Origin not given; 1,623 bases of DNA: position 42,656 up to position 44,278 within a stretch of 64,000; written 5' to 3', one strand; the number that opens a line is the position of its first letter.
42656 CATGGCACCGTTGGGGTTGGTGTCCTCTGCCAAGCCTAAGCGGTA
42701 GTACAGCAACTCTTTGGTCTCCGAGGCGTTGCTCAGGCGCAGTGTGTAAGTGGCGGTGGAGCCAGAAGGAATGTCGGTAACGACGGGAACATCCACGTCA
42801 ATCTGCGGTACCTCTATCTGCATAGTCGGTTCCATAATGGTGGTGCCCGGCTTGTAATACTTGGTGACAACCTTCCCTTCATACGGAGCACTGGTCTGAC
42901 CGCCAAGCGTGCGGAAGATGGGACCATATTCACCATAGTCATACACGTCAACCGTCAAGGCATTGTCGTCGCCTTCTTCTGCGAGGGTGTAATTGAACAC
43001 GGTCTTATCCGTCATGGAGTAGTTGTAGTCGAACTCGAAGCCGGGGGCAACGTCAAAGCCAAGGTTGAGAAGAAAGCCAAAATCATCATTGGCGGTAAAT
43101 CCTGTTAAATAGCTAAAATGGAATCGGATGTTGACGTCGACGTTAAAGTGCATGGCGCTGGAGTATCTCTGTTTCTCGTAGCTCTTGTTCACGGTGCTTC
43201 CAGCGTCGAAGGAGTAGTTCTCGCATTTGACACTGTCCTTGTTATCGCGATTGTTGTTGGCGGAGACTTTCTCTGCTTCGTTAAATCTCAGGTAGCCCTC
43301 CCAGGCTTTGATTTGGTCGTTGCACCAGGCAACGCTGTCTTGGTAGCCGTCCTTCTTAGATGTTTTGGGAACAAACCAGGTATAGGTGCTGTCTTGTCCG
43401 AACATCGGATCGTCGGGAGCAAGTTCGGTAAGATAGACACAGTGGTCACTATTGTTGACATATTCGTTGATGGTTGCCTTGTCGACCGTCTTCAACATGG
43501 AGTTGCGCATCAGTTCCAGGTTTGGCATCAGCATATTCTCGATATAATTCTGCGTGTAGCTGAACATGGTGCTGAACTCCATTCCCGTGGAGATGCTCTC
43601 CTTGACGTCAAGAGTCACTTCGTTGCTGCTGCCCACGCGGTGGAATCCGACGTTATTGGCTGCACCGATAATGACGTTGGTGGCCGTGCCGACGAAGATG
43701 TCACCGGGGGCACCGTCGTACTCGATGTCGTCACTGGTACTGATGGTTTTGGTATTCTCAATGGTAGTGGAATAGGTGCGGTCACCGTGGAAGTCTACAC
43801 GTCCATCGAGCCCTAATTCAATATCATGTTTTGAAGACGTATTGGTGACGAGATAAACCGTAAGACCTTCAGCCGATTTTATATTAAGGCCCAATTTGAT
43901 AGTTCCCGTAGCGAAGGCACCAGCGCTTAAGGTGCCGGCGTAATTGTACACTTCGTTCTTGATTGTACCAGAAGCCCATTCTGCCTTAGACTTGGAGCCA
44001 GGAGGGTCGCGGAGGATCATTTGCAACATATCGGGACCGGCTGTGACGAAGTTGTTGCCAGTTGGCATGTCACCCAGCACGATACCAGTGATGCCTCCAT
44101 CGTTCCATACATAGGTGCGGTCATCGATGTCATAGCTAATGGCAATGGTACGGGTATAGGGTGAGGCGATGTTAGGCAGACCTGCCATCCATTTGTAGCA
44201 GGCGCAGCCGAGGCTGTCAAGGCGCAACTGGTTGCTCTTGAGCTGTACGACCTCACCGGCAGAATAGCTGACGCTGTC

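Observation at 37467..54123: Candidate surface-protein locus: a 3153-aa LamG-rich T9SS protein with a coupled partner, an ASST-like lipoprotein, a C1 peptidase, a membrane AraC regulator and a CotH-like T9SS protein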

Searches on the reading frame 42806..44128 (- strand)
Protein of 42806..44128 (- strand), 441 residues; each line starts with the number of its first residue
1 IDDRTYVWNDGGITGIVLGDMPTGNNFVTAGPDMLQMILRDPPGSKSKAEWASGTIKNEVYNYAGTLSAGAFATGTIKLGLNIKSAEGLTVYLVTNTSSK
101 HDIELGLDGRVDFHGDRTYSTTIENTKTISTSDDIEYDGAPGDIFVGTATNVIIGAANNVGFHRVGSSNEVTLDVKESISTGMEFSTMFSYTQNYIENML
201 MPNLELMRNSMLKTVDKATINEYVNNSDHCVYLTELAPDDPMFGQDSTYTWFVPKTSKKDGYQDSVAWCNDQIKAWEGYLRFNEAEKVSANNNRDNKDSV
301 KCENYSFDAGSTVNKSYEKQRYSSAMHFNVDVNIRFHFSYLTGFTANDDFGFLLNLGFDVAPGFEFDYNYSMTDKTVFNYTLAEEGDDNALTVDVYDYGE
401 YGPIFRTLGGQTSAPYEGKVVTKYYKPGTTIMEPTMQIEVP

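Call 65: predict_structure(alignment_id=A6)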
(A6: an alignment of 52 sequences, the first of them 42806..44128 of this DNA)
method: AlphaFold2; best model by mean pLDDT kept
length: 441 residues; sequences in the alignment: 52
mean_pLDDT: 72.7   pTM: 0.63
mean pLDDT of the five models: 72.7, 71.0, 67.7, 64.0, 62.3
residues with pLDDT >= 90: 63; 70-90: 209; 50-70: 110; < 50: 59
segments of 3 or more residues with pLDDT < 50: 1-11, 13-28, 85-99, 152-157, 178-184
pLDDT, mean of each block of 10 residues (from residue 1): 40 44 44 79 85 76 71 66 48 44 54 60 69 77 82 48 63 54 57 89 88 93 90 93 89 79 85 91 93 88 85 83 68 68 65 74 74 81 80 86 82 65 90 62 39
secondary structure, 60 per line:
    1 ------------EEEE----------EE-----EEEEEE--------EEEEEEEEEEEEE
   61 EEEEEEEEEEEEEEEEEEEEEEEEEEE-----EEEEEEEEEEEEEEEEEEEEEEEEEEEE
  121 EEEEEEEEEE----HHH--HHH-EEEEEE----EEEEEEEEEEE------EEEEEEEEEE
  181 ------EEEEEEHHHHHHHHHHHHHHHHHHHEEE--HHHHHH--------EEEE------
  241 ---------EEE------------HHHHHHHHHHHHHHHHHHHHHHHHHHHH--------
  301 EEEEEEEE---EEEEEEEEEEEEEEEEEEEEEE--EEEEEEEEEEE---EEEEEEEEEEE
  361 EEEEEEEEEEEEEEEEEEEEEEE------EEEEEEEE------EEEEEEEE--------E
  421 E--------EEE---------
elements in order: E13-16 E34-39 E48-87 E93-130 E144-149 E154-164 E171-180 E187-192 H193-211 E212-214 H217-222 E231-234 E250-252 H265-292 E301-308 E312-333 E336-346 E350-383 E390-397 E404-411 E430-432
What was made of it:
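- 42806..44128 (-): Central module of the giant (aa 1370-1810). It carries the invariant LRDPPG, two sheets of ~40-residue β-hairpins and two long helices. AF2 model with pLDDT 72.7 and pTM 0.63 (call 65).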

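Call 67: fold_search(model_id=the predicted structure, library=pdb)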
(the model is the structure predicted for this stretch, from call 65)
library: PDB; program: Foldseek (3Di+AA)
matches with E <= 10: 483; with E <= 0.001: 10
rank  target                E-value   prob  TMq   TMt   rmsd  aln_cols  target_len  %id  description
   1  9u5s_A                3.7e-05  0.47  0.08  0.08  28.0       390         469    9  The structure of the BfpBG complex in the T4bP system (released 2025-11-05)
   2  7ah9_5G               2.4e-04  0.38  0.09  0.08  30.7       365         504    8  Substrate-engaged type 3 secretion system needle complex from Salmonella enterica typhimurium - SpaR state 1 (released 2021-03-17)
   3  7ah9_5N               3.8e-04  0.47  0.10  0.09  32.4       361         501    6  Substrate-engaged type 3 secretion system needle complex from Salmonella enterica typhimurium - SpaR state 1 (released 2021-03-17)
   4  7ah9_5D               4.0e-04  0.41  0.08  0.07  25.8       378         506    5  Substrate-engaged type 3 secretion system needle complex from Salmonella enterica typhimurium - SpaR state 1 (released 2021-03-17)
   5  7ah9_5K               5.2e-04  0.38  0.08  0.07  26.9       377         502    7  Substrate-engaged type 3 secretion system needle complex from Salmonella enterica typhimurium - SpaR state 1 (released 2021-03-17)
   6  7ah9_5E               5.5e-04  0.60  0.10  0.09  27.9       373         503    7  Substrate-engaged type 3 secretion system needle complex from Salmonella enterica typhimurium - SpaR state 1 (released 2021-03-17)
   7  8axl_A                6.4e-04  0.72  0.11  0.14  25.6       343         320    7  Outer membrane secretin pore of the type 3 secretion system of Shigella flexneri (released 2023-03-01)
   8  8jvb_A                6.8e-04  0.44  0.11  0.12  28.6       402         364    6  Cryo-EM structure of the Type II secretion system protein from Acidithiobacillus caldus (released 2024-07-03)
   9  7ah9_5J               7.2e-04  0.54  0.10  0.09  33.9       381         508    8  Substrate-engaged type 3 secretion system needle complex from Salmonella enterica typhimurium - SpaR state 1 (released 2021-03-17)
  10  9wfd_A                9.4e-04  0.28  0.10  0.10  29.9       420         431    6  Cryo-EM structure of the Type II secretion system protein from Acidithiobacillus caldus (released 2025-11-19)
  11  8odn_A                1.0e-03  0.33  0.07  0.12  29.3       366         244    7  RcpA-TadD with C13 symmetry from the Pseudomonas aeruginosa Tight Adherence Secretion System (released 2023-09-27)
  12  6pee_A                1.0e-03  0.23  0.08  0.09  32.0       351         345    6  InvG secretin domain beta-barrel from Salmonella SPI-1 injectisome NC-base (released 2019-10-23)
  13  6q14_A                1.0e-03  0.23  0.08  0.07  32.0       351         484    6  Structure of the Salmonella SPI-1 injectisome NC-base (released 2019-10-23)
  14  6q14_B                1.0e-03  0.23  0.08  0.07  32.0       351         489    6  Structure of the Salmonella SPI-1 injectisome NC-base (released 2019-10-23)
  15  7ah9_5B               1.1e-03  0.41  0.09  0.08  32.8       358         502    7  Substrate-engaged type 3 secretion system needle complex from Salmonella enterica typhimurium - SpaR state 1 (released 2021-03-17)
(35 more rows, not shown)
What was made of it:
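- On Secretin: Foldseek TM 0.08-0.13 and rmsd above 25 Å (call 67).
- The top Foldseek hits are all secretins (BfpB, InvG, GspD, PilQ, pIV), with E 4e-5 to 1e-2 (call 67).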

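Call 81: search_protein_representatives(alignment_id=A8)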
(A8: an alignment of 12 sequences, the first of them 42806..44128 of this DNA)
Query: 12 sequences, 454 profile positions. Proteins with E-value up to 0.001 (for the whole library): 1837; up to 1e-10: 1481; up to 1e-30: 670. The best 150 are listed.
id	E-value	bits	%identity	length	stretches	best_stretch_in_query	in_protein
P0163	2.7e-194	662.8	-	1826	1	1-449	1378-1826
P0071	3.4e-186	636.1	-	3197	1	3-454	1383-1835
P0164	1.5e-182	624.1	-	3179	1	1-454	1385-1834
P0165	5.9e-175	599.1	-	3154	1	1-454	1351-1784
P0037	5.0e-174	596.0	-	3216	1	1-454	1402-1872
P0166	3.2e-173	593.3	-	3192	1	1-454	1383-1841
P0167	2.2e-170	584.0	-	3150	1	1-454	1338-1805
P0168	5.1e-170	582.8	-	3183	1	5-454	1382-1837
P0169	5.9e-163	559.5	-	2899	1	1-454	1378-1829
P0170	1.2e-162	558.5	-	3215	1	1-454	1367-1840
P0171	2.9e-162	557.2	-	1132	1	1-454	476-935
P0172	9.0e-159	545.7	-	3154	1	9-454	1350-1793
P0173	1.9e-158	544.7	-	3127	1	1-454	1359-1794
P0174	2.7e-156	537.6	-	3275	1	1-454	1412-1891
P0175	7.0e-156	536.2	-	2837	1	1-454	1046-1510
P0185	3.8e-140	484.3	-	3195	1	2-454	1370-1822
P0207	8.6e-127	440.3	-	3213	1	3-454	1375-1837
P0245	2.1e-109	383.0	-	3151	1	4-454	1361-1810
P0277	8.8e-94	331.5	-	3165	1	5-451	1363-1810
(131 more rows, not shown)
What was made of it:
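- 42806..44128 (-): The profile finds 1837 clusters, and the top 150 almost all have the same architecture (call 81).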

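Call 91: fold_search(model_id=the predicted structure, library=viral)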
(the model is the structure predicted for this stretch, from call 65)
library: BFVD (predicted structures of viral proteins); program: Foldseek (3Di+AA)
matches with E <= 10: 668; with E <= 0.001: 2
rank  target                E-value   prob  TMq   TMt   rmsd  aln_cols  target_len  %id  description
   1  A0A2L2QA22            2.5e-07  1.00  0.16  0.15  15.6       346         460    2  Histidine-rich glycoprotein-like [Human betaherpesvirus 6A]
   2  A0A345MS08            2.7e-04  0.23  0.06  0.07  27.7       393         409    7  (no name in the UniProt tables at hand)
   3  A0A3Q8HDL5            1.0e-02  0.06  0.08  0.05  55.4       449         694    9  (no name in the UniProt tables at hand)
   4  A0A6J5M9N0            2.8e-02  0.08  0.05  0.03  41.7       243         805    8  Uncharacterized protein [uncultured Caudovirales phage]
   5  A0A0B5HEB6            5.9e-02  0.03  0.08  0.09  48.2       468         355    9  Uncharacterized protein [Vibrio phage phi 3]
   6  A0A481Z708            6.5e-02  0.09  0.07  0.07  32.1       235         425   11  Uncharacterized protein [Pithovirus LCPAC202]
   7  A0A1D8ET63            6.9e-02  0.05  0.05  0.07  43.9       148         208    9  Uncharacterized protein [Propionibacterium phage Anatole]
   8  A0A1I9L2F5            7.7e-02  0.08  0.05  0.09  35.5       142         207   13  Uncharacterized protein [Xanthomonas phage XAJ2]
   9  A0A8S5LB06            8.1e-02  0.06  0.06  0.04  35.0       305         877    8  Uncharacterized protein [Podoviridae sp. ctBev14]
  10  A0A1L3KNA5            9.5e-02  0.06  0.08  0.07  26.7       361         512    5  Putative glycoprotein [Xingshan nematode virus 4]
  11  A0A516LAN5            9.5e-02  0.05  0.07  0.06  39.0       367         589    8  (no name in the UniProt tables at hand)
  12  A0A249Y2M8            1.0e-01  0.69  0.08  0.25  17.1        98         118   10  Uncharacterized protein [Serratia phage 2050H1]
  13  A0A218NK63            1.1e-01  0.01  0.05  0.05  41.6       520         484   10  (no name in the UniProt tables at hand)
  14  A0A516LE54            1.1e-01  0.05  0.05  0.09  35.3       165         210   10  (no name in the UniProt tables at hand)
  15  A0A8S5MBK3            1.3e-01  0.04  0.06  0.04  34.8       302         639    5  Uncharacterized protein [Podoviridae sp. ct53O25]
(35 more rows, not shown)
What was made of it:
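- Tried and rejected: Foldseek of the central module against viral structures gave nothing credible (call 91).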
